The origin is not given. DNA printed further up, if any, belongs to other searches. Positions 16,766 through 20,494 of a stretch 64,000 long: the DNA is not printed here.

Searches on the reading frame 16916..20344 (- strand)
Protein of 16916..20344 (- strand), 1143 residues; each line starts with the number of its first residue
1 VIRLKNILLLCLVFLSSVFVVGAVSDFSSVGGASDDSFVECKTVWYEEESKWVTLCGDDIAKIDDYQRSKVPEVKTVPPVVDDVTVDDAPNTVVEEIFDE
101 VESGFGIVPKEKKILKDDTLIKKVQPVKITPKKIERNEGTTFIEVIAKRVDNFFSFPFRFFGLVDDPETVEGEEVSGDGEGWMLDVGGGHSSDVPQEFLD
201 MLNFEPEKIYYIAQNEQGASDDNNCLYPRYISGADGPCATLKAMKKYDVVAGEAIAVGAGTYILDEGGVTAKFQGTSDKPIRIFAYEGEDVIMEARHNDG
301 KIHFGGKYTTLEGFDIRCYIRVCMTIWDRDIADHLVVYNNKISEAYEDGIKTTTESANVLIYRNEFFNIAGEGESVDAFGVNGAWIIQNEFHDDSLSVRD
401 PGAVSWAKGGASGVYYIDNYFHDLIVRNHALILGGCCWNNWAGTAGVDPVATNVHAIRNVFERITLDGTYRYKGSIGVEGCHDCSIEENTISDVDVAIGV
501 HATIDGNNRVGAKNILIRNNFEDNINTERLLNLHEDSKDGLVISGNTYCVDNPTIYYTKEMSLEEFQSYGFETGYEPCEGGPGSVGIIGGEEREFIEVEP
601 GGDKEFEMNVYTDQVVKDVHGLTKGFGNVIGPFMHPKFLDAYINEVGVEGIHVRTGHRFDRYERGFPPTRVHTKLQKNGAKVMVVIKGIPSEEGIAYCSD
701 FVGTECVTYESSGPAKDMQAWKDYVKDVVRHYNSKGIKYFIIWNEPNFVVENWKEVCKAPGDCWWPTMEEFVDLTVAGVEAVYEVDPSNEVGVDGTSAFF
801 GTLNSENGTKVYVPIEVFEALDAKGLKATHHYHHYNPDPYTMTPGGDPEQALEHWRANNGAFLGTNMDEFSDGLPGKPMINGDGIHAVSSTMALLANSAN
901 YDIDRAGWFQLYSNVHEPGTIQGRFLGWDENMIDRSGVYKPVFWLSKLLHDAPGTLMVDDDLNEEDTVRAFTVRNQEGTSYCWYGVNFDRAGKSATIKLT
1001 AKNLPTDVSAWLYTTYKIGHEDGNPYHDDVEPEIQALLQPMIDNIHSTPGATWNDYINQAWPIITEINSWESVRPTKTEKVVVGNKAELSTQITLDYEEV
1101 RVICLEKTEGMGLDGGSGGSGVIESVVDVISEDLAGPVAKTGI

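Call 31: search_protein_families(library=pfam, proteins=[window:16916-20344:-], max_evalue=0.001)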
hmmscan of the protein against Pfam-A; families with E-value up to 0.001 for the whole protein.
window:16916-20344:- (1143 aa): 2 families
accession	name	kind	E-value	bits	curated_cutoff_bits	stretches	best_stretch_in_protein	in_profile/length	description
PF05048.19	NosD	-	0.0001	22.2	23.6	0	334-421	115-201/212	Periplasmic copper-binding protein (NosD)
PF01229.23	Glyco_hydro_39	-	0.00041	19.7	26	1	703-797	107-199/472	Glycosyl hydrolases family 39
